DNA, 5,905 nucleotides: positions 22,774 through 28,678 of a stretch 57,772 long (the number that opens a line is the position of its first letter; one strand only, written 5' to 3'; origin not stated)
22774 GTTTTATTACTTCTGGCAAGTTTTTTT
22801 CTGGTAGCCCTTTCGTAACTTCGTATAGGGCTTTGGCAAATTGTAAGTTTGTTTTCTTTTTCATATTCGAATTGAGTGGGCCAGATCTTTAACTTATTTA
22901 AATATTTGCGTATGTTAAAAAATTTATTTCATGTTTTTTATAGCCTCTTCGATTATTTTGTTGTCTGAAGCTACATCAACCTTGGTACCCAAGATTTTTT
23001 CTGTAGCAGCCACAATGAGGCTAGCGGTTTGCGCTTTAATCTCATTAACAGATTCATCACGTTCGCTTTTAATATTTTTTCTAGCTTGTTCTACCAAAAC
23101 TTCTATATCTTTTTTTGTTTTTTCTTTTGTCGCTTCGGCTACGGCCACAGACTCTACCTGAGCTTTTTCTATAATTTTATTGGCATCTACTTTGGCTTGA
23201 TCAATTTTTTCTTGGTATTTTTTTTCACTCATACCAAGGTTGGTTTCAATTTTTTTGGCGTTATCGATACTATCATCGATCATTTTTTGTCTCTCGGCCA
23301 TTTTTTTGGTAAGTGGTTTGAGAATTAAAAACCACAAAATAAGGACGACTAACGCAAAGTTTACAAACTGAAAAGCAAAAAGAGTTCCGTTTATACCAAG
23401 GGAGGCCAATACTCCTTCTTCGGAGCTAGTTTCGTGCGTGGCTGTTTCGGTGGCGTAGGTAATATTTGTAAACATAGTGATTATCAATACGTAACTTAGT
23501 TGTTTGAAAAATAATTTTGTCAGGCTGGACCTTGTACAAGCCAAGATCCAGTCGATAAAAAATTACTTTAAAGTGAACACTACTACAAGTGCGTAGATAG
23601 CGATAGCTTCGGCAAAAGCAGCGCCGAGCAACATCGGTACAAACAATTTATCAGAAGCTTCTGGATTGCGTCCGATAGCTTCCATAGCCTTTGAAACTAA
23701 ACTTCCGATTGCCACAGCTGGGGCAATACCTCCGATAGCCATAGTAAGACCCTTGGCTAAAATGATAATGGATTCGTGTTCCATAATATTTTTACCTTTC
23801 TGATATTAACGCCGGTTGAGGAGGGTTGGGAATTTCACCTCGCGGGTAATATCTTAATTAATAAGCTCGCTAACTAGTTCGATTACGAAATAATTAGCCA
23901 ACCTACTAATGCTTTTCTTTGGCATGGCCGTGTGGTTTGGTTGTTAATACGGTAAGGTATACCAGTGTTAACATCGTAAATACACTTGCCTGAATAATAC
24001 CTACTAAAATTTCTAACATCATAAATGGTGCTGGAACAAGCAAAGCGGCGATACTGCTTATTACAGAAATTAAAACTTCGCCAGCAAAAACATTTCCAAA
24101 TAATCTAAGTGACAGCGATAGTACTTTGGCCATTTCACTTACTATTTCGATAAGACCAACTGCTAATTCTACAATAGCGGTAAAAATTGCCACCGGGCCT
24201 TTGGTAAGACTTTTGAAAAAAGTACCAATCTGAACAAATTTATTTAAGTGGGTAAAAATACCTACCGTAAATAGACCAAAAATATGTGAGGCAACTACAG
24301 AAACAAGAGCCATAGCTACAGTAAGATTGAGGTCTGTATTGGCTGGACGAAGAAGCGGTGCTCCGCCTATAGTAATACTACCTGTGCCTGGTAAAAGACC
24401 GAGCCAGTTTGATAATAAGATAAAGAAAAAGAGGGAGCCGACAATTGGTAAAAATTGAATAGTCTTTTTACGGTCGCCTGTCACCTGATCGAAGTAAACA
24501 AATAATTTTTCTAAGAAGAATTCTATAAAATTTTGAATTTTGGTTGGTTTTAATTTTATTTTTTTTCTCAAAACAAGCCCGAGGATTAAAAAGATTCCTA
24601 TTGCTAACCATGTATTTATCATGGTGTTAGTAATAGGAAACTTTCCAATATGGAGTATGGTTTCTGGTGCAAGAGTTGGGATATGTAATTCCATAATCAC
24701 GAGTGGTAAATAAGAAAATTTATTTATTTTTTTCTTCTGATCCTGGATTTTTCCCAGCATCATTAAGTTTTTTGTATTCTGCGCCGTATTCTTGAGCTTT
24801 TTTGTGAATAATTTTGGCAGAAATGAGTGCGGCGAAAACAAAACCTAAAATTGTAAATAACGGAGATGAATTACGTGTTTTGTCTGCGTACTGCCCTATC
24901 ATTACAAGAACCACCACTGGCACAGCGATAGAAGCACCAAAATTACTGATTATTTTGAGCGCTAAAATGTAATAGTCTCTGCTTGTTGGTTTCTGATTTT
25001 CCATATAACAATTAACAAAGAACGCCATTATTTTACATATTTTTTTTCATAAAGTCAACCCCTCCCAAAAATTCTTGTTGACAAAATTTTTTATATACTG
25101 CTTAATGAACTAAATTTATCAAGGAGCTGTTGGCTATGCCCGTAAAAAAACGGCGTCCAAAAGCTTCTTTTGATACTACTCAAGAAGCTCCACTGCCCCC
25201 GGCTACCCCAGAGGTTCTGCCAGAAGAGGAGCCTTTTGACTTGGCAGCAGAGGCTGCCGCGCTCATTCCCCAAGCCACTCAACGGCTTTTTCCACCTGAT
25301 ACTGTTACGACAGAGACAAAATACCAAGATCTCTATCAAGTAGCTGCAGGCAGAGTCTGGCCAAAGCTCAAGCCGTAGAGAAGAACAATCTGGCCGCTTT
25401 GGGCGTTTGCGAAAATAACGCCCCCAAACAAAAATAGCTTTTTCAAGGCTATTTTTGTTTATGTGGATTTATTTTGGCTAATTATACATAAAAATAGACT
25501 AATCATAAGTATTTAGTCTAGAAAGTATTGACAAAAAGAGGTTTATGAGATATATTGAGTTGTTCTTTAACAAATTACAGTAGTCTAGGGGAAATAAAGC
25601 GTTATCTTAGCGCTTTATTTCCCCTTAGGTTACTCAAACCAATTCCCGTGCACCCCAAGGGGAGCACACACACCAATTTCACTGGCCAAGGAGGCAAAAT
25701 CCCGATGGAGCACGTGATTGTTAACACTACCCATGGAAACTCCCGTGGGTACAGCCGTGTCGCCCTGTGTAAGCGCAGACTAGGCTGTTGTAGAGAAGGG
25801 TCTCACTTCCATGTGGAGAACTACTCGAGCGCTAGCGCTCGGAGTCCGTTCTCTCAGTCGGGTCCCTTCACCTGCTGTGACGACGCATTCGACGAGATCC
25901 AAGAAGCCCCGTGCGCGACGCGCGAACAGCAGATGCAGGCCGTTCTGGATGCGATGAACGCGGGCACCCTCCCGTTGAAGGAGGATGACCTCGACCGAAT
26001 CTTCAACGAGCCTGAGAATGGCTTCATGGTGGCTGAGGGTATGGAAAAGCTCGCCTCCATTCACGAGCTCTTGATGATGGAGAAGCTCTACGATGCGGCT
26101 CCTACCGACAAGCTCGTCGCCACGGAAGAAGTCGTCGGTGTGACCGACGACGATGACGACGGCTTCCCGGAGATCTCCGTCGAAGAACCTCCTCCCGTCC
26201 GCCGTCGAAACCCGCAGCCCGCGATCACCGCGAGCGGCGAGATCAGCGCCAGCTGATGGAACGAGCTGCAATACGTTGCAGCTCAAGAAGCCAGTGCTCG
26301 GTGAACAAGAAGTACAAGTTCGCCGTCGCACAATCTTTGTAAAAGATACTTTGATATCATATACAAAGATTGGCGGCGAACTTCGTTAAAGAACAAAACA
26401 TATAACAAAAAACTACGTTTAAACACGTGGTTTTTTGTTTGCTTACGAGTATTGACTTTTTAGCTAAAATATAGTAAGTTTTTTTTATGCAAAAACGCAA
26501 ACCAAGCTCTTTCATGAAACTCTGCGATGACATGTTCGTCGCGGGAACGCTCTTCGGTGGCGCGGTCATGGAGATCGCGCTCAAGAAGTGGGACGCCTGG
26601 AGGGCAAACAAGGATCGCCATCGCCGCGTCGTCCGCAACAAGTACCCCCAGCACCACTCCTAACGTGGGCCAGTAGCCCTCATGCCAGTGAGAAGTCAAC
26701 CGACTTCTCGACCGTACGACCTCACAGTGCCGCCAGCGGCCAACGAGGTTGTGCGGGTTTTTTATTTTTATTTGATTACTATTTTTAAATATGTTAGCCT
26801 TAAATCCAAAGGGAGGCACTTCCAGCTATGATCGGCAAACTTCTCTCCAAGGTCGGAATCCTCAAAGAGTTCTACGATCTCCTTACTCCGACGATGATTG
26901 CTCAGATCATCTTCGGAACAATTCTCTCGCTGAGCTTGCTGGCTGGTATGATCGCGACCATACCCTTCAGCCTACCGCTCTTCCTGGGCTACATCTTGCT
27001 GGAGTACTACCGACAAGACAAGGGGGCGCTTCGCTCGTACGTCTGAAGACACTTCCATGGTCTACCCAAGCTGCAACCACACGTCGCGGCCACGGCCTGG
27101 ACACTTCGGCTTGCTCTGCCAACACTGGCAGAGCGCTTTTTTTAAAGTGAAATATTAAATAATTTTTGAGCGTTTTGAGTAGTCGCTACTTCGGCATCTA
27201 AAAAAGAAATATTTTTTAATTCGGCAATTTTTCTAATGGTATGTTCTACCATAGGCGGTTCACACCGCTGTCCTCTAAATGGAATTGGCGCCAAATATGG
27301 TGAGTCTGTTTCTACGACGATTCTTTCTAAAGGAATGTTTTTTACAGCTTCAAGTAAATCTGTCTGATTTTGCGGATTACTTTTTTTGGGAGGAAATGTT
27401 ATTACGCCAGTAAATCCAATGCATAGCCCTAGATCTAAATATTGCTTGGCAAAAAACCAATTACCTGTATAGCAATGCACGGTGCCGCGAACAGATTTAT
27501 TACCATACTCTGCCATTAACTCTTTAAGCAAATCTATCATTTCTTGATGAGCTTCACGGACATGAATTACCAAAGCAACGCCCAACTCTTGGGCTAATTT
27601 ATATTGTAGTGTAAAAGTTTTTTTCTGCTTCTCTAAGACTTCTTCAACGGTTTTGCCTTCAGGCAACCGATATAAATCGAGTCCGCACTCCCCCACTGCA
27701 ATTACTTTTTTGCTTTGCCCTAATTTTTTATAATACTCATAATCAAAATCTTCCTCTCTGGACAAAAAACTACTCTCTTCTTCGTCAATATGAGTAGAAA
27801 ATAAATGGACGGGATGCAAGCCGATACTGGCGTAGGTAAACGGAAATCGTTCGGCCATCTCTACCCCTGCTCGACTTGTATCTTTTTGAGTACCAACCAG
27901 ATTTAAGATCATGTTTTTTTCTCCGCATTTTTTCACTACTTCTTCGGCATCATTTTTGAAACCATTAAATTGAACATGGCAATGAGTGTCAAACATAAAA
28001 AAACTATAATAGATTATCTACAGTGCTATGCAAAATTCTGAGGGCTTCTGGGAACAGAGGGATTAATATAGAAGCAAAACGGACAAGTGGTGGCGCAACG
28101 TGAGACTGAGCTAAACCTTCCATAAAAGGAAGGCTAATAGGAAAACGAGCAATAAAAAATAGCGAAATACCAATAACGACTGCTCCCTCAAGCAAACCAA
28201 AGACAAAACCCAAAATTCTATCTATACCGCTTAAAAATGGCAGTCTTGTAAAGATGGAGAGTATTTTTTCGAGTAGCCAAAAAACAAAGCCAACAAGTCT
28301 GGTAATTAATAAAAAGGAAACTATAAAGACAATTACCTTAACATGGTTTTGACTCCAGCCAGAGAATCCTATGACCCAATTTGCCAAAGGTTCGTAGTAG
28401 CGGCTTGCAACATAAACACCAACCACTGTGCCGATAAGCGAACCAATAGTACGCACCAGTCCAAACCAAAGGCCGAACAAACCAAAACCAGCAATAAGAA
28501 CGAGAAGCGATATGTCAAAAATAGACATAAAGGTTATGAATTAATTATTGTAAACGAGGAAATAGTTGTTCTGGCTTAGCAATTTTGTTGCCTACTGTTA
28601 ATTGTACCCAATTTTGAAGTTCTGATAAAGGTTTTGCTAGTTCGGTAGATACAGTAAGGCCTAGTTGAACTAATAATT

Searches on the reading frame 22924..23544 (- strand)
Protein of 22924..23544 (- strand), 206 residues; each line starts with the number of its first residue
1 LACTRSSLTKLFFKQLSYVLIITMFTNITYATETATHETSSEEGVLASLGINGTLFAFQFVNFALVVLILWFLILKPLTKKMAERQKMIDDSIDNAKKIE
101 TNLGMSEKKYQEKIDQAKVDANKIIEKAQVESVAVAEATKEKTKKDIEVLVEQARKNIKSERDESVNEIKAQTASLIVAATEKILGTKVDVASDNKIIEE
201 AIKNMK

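Call 57: search_protein_families(library=pfam, proteins=[window:22924-23544:-], max_evalue=0.00001)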
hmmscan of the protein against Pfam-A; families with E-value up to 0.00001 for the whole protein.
window:22924-23544:- (206 aa): 1 family
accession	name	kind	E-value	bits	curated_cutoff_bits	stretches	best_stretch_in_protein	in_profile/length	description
PF00430.23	ATP-synt_B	-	4.6e-25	88.7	28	1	56-185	2-131/132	ATP synthase B/B' CF(0)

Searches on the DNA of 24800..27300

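Call 52: search_rna_families(source=window, start=24800, end=27300, threshold=evalue, max_evalue=1)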
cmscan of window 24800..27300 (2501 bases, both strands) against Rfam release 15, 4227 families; matches with E-value up to 1: 3.
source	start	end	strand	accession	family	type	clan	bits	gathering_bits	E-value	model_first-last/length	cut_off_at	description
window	26400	26472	+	RF02351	psRNA14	Gene; sRNA;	-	25.5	60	0.22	1-84/84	no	Proteobacteria sRNA psRNA14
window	26377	26442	+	RF02074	STnc240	Gene; sRNA;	-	25.2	55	0.86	1-77/77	no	Enterobacterial sRNA STnc240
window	25540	25637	+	RF00340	SNORA36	Gene; snRNA; snoRNA; HACA-box;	CL00035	24.9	43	0.17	1-132/132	no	Small nucleolar RNA SNORA36 family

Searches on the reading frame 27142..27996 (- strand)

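Call 57: search_protein_families(library=pfam, proteins=[window:27142-27996:-], max_evalue=0.00001)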
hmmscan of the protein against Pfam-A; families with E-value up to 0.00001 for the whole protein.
window:27142-27996:- (284 aa): 1 family
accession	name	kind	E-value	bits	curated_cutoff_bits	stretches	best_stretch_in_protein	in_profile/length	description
PF01026.27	TatD_DNase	-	1.3e-67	228.4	27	1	2-281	1-253/253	TatD related DNase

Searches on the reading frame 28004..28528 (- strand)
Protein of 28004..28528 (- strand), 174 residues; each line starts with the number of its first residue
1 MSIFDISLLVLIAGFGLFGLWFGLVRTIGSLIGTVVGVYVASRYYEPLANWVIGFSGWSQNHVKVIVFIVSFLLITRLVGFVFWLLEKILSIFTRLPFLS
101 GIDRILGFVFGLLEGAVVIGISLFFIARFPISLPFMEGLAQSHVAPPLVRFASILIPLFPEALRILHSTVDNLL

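Call 57: search_protein_families(library=pfam, proteins=[window:28004-28528:-], max_evalue=0.00001)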
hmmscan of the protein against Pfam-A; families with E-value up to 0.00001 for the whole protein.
window:28004-28528:- (174 aa): 1 family
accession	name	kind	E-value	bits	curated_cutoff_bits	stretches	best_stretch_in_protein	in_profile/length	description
PF02674.22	Colicin_V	-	5.6e-26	91.7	29.3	1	4-151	1-142/144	Colicin V production protein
